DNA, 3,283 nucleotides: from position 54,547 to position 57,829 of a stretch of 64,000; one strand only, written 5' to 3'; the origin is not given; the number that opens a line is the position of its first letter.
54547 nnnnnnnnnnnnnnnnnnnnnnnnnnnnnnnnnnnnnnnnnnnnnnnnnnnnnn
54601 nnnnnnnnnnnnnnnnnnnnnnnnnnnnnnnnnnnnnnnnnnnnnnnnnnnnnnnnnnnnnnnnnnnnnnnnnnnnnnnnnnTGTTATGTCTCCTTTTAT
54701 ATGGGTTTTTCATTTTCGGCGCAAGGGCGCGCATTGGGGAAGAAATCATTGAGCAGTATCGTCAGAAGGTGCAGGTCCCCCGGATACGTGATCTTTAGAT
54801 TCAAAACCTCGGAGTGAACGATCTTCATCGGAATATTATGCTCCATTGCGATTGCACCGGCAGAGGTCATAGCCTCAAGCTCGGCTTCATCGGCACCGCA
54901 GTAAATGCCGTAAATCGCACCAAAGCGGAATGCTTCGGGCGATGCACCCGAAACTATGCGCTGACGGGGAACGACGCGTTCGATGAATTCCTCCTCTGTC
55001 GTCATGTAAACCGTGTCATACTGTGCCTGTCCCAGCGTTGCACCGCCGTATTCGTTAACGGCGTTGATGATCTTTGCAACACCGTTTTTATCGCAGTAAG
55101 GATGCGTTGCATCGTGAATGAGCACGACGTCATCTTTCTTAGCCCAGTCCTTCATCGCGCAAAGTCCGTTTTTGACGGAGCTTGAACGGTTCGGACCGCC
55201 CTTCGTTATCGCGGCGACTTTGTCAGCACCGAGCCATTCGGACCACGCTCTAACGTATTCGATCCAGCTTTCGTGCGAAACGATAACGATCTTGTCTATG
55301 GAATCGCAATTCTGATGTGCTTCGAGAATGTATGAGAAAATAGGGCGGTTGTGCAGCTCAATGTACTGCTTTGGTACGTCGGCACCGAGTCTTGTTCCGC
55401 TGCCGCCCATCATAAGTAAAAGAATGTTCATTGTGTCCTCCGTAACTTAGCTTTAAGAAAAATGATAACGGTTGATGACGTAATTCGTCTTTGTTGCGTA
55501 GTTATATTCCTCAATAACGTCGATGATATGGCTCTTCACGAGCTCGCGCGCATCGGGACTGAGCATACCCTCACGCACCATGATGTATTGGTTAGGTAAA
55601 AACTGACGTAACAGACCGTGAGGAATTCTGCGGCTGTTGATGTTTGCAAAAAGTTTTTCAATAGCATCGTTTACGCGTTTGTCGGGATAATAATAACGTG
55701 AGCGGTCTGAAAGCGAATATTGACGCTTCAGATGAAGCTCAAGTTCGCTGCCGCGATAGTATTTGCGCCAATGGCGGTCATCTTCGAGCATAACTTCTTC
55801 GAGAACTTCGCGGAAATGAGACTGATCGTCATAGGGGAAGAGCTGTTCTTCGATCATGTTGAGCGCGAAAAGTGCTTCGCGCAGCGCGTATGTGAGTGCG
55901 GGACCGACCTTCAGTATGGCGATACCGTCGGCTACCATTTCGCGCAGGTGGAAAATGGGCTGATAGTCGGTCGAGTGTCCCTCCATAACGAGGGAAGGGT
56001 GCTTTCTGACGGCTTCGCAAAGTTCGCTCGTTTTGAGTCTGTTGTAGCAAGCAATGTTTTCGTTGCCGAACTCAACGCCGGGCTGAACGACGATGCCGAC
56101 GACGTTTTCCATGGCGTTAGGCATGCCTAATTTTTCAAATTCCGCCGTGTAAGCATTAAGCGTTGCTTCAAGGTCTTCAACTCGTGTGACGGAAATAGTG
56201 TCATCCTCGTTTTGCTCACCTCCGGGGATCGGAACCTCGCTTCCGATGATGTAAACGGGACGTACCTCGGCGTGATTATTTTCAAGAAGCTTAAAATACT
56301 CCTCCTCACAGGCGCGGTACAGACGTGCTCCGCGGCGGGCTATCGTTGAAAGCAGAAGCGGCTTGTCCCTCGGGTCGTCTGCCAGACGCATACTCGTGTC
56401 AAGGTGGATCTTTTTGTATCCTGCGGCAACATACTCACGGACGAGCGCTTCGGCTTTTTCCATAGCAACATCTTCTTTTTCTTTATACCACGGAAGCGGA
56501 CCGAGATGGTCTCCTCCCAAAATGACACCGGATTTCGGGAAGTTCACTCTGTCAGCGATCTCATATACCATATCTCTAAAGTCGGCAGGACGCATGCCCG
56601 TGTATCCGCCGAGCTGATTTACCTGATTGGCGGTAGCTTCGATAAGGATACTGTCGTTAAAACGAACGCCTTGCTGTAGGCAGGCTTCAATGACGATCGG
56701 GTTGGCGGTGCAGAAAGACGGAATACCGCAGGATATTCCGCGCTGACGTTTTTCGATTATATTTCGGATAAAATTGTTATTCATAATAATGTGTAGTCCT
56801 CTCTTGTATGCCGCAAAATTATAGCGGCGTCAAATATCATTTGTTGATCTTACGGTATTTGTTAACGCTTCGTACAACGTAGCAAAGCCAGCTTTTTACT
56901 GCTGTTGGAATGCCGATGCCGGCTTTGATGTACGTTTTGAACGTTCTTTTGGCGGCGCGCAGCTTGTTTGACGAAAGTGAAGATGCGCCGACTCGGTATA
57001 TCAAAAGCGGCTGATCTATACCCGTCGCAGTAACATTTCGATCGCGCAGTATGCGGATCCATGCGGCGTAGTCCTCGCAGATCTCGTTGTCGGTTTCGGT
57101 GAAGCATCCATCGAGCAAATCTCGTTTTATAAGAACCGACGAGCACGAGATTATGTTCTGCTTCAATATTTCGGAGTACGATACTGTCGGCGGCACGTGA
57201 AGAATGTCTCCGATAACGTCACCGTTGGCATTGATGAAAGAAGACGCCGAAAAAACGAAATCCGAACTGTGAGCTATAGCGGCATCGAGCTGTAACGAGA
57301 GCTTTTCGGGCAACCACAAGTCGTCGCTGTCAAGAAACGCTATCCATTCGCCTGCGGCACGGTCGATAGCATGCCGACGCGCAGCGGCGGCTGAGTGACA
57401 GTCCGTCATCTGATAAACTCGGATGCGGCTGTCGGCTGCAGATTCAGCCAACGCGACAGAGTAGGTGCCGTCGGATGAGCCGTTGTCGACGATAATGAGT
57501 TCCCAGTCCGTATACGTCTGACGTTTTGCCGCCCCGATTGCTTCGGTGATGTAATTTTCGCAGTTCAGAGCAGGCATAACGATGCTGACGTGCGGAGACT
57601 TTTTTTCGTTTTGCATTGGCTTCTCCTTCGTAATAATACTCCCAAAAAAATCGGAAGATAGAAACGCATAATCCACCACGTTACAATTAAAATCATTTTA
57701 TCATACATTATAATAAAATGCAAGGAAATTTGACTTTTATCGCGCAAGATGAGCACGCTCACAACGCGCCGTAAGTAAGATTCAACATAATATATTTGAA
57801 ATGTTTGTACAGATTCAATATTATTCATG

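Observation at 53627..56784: GatZ-like, GatD-like and TarI-like trio: a predicted fructose-6-P to CDP-hexitol (CDP-galactitol-type) donor pathway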

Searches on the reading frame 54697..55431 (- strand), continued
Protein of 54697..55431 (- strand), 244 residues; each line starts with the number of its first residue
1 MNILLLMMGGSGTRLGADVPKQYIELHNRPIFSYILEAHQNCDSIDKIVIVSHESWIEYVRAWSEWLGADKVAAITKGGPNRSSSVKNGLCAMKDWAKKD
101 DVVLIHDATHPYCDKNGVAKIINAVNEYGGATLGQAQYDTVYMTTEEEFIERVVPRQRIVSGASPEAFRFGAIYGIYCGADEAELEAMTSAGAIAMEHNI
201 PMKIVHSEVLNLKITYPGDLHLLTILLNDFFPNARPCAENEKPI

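Call 33: search_solved_structures(query=window:54697-55431:-, max_evalue=1e-20, show_alignments=5)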
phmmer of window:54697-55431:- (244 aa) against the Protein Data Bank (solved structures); distinct sequences matched with E-value up to 1e-20: 5.
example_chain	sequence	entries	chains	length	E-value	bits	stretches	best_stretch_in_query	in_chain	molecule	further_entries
4jis_A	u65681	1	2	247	2e-31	112.8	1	6-229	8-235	ribitol-5-phosphate cytidylyltransferase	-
6xhp_A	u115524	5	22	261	1.1e-25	94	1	6-226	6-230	Ribitol-5-phosphate cytidylyltransferase 1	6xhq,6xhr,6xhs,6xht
3f1c_A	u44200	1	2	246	3.5e-25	92.4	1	6-231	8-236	Putative 2-C-methyl-D-erythritol 4-phosphate cytidylyltransferase 2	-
1vpa_A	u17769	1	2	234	1.8e-24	90.1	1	1-228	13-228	2-C-methyl-D-erythritol 4-phosphate cytidylyltransferase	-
2vsh_A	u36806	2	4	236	3.6e-24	89.1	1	6-223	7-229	2-C-METHYL-D-ERYTHRITOL 4-PHOSPHATE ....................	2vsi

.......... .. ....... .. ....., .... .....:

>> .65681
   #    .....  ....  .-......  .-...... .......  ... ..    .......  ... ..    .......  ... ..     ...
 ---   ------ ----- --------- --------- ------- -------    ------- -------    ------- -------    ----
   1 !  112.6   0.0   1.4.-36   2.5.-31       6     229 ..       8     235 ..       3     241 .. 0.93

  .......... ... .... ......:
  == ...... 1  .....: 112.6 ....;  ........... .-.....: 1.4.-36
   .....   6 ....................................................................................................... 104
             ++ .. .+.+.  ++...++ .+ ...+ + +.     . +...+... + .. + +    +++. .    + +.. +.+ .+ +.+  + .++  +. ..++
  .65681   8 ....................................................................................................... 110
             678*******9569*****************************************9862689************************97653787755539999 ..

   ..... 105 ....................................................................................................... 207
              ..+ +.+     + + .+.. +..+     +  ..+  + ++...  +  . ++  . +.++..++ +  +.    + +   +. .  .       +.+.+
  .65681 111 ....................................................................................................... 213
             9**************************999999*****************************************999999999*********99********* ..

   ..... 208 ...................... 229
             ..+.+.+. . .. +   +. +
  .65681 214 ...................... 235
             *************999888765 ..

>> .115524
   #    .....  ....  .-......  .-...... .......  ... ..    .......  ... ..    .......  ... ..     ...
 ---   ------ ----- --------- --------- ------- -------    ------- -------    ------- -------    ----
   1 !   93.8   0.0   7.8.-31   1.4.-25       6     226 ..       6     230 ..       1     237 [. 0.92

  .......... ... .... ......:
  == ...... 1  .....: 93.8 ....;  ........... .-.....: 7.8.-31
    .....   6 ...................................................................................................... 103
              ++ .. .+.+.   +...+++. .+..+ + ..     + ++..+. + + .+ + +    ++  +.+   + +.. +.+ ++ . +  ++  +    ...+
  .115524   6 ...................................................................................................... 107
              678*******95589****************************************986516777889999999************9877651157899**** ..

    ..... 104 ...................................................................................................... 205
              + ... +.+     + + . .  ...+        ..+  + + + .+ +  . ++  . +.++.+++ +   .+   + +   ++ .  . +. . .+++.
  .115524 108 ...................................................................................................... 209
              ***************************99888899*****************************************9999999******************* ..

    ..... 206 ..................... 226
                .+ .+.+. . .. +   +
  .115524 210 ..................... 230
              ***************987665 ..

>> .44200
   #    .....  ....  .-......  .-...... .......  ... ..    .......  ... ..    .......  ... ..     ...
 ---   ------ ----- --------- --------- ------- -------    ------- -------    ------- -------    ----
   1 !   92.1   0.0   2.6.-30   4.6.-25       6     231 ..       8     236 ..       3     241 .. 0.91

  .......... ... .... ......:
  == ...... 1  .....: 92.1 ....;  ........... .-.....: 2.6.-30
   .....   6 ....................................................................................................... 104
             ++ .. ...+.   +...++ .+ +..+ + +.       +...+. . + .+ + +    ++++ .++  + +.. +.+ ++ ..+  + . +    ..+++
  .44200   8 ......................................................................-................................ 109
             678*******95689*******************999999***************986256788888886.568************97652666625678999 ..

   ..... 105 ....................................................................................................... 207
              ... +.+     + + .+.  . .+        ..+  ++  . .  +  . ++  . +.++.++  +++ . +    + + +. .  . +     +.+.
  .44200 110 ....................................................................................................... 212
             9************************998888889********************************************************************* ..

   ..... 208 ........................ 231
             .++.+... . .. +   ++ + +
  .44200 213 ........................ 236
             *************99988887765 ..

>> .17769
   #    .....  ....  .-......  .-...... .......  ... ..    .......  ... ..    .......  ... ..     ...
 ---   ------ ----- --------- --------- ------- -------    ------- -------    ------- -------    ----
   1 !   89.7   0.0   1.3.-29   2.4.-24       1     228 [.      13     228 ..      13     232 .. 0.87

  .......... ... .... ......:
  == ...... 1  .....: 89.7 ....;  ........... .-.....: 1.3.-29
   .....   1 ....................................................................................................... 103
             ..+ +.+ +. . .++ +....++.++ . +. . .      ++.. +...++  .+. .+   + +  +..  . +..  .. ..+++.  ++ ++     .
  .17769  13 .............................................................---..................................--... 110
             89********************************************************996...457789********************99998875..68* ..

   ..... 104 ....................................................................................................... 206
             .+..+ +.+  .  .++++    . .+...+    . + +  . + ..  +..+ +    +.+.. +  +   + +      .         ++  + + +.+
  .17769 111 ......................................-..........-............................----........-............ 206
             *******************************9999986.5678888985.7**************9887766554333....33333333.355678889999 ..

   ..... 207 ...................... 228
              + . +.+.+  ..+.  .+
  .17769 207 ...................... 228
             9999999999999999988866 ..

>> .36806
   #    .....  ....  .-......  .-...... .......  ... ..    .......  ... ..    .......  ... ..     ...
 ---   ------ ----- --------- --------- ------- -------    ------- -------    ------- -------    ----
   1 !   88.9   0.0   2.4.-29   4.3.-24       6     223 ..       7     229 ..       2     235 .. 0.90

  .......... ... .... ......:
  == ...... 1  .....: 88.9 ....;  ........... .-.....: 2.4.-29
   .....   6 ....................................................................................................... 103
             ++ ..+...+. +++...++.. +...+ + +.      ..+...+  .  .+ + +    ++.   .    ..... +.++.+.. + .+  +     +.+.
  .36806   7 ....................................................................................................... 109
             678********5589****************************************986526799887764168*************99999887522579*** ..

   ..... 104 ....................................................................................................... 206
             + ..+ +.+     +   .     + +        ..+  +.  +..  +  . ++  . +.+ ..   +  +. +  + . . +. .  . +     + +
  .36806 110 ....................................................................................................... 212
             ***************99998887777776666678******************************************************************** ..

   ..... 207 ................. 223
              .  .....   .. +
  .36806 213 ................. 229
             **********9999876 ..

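Call 49: list_cluster_members(proteins=[P0121, P0124, P0135, P0164, P0165, P0180, P0181, P0203, P0227, P0230])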
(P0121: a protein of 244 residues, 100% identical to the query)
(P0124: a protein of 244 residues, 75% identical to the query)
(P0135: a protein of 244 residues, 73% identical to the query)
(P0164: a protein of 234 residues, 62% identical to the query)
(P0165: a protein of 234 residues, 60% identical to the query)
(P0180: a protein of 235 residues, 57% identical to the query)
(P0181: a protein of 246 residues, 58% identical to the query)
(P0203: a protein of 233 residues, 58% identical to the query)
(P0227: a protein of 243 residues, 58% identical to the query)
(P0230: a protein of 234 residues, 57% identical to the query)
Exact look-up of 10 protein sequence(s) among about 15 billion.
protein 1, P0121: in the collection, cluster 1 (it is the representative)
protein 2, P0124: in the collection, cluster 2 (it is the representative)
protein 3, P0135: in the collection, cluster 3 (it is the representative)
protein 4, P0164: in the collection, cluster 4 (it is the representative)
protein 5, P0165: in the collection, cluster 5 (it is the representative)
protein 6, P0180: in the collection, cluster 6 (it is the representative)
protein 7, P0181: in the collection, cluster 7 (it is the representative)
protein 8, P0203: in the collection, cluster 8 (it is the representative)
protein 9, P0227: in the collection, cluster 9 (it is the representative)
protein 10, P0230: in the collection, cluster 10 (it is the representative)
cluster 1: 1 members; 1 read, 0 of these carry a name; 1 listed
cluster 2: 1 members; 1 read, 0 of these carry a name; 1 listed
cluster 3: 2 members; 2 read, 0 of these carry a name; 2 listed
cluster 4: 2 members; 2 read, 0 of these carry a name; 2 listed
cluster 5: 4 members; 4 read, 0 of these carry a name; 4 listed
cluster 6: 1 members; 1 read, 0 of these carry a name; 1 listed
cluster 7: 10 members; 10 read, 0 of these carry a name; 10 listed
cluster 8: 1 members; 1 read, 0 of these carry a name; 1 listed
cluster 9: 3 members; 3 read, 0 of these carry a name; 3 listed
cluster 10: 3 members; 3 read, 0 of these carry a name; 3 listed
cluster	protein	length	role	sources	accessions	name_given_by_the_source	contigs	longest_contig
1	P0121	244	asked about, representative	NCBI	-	-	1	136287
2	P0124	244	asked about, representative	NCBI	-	-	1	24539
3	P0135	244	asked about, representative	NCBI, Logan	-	-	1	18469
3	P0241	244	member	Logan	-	-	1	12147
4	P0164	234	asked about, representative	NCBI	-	-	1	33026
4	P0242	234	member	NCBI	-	-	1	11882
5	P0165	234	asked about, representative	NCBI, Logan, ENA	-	-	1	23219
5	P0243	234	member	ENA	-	-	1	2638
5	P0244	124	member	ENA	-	-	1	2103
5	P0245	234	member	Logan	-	-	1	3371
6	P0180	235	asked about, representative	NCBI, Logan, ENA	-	-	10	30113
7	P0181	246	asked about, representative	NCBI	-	-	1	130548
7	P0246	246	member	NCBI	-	-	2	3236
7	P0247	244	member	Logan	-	-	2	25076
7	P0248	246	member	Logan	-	-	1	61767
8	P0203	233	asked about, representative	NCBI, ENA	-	-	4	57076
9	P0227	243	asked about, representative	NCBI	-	-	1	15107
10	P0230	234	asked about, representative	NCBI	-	-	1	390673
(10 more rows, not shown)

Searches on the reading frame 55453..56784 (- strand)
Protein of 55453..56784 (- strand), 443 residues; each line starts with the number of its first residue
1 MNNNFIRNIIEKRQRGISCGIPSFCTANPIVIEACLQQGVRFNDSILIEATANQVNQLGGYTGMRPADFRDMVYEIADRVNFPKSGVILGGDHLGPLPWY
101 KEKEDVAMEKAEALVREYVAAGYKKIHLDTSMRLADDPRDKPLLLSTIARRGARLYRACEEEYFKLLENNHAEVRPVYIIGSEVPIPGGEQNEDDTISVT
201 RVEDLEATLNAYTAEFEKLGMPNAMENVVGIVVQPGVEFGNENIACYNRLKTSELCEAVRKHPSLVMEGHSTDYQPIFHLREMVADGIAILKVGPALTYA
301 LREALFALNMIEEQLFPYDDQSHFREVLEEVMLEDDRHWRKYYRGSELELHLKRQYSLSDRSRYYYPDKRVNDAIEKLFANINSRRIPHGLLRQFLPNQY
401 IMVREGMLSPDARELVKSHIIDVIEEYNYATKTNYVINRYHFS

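Call 3: search_protein_families(library=pfam, proteins=[window:55453-56784:-])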
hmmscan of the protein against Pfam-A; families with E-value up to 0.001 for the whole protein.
window:55453-56784:- (443 aa): 1 family
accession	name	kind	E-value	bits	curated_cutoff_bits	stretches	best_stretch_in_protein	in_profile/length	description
PF08013.17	GatZ_KbaZ-like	-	7.6e-172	572.1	26.7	1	7-431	2-419/420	D-tagatose-1,6-bisphosphate aldolase subunit GatZ/KbaZ-like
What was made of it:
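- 55453..56784 (-): GatZ/KbaZ-family protein (443 aa). Predicted stand-alone D-fructose-6-P to D-tagatose-6-P 4-epimerase, step 1. PF08013 572 bits (call 3).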

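Call 4: search_protein_families(library=ncbifam, proteins=[window:55453-56784:-])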
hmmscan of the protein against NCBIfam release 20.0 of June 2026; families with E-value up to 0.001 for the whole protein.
window:55453-56784:- (443 aa): 3 families
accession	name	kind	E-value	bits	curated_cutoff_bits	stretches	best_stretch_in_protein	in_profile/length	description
TIGR02810.1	agaZ_gatZ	equivalog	5.8e-155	516.3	568.8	1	8-431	2-419/420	D-tagatose-bisphosphate aldolase, class II, non-catalytic subunit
NF012002.0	PRK15458.1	equivalog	1.6e-141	472.3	707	1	6-433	4-425/428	tagatose-bisphosphate aldolase subunit KbaZ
NF011626.0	PRK15052.1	equivalog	1.5e-136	455.5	579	1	7-431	2-418/421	tagatose-bisphosphate aldolase subunit GatZ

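Call 9: search_solved_structures(query=window:55453-56784:-, max_evalue=0.00001)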
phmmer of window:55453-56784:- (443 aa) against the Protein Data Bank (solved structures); distinct sequences matched with E-value up to 0.00001: 2.
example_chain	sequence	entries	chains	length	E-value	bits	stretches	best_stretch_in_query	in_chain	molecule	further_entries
3txv_A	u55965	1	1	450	3.6e-113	381.8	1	3-432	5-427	Probable tagatose 6-phosphate kinase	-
2fiq_A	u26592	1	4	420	1.2e-108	366.9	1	7-430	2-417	putative tagatose 6-phosphate kinase 1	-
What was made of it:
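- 55453..56784 (-): 382 bits to PDB 3txv, the S. meliloti homologue (call 9).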

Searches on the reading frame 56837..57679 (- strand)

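Call 3: search_protein_families(library=pfam, proteins=[window:56837-57679:-])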
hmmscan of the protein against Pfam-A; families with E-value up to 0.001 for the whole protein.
window:56837-57679:- (280 aa): 4 families
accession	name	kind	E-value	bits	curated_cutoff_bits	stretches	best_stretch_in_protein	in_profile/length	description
PF00535.33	Glycos_transf_2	-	1e-29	104.1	23.3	1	32-156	1-125/168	Glycosyl transferase family 2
PF10111.15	Glyco_tranf_2_2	-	9.9e-12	45.4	27.3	1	33-211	2-200/276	Glycosyltransferase like family 2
PF13641.12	Glyco_tranf_2_3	-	2.5e-10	41.2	27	1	29-142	1-119/230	Glycosyltransferase like family 2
PF13704.12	Glyco_tranf_2_4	-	2.6e-05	25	27.5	1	39-121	2-83/98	Glycosyl transferase family 2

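Call 4: search_protein_families(library=ncbifam, proteins=[window:56837-57679:-])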
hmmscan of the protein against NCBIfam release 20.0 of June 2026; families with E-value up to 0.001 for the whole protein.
window:56837-57679:- (280 aa): 22 families
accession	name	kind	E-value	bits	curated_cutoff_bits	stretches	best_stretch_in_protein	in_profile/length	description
NF047683.1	TeichurnBiosyTuaG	equivalog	1.3e-55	188.8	400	1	26-267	3-240/252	teichuronic acid biosynthesis protein TuaG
NF053739.1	GlytfEpsEBac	equivalog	1.8e-23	82.9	450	1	29-213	1-188/265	glycosyltransferase EpsE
TIGR04017.1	WcaA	equivalog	1.1e-20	74.4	495.75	1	27-211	3-189/279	colanic acid biosynthesis glycosyltransferase WcaA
NF007453.0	PRK10018.1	equivalog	1.5e-20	74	382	1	26-211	3-190/280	colanic acid biosynthesis glycosyltransferase WcaA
NF050050.1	ProtGlycPglI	equivalog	8.5e-17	61.5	500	1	29-252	2-225/306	GalNAc(5)-diNAcBac-PP-undecaprenol beta-1,3-glucosyltransferase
NF007482.0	PRK10073.1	equivalog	6.2e-15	55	423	1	26-148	3-124/334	glycosyltransferase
NF041875.1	EPS_EpsD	equivalog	5e-14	52.4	370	1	31-128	1-98/325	exopolysaccharide biosynthesis glycosyltransferase EpsD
TIGR03937.1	PgaC_IcaA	equivalog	2.1e-13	50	422.3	1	18-121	34-137/407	poly-beta-1,6-N-acetyl-D-glucosamine synthase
TIGR03965.1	mycofact_glyco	equivalog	1.4e-12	47.3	280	1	14-122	60-171/467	mycofactocin biosynthesis glycosyltransferase MftF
NF038302.1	EPS_HpsE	equivalog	1.6e-12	47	300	1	31-121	3-98/307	hormogonium polysaccharide biosynthesis glycosyltransferase HpsE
TIGR04283.1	glyco_like_mftF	equivalog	6.2e-11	42.3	182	1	31-139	1-101/221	TIGR04283 family arsenosugar biosynthesis glycosyltransferase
NF038299.1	EPS_HpsN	equivalog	1.4e-10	40.7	425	1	29-126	1-97/317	hormogonium polysaccharide biosynthesis glycosyltransferase HpsN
NF045692.1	OglycostaseCruG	equivalog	3e-10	39.6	600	1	24-149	32-167/386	2'-O-glycosyltransferase CruG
TIGR03111.1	glyc2_xrt_Gpos1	hypoth_equivalog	2.9e-09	36.2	363.95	1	19-121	39-143/439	TIGR03111 family XrtG-associated glycosyltransferase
NF010496.0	PRK13915.1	equivalog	3e-09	36.4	262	1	22-119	24-126/307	glucosyl-3-phosphoglycerate synthase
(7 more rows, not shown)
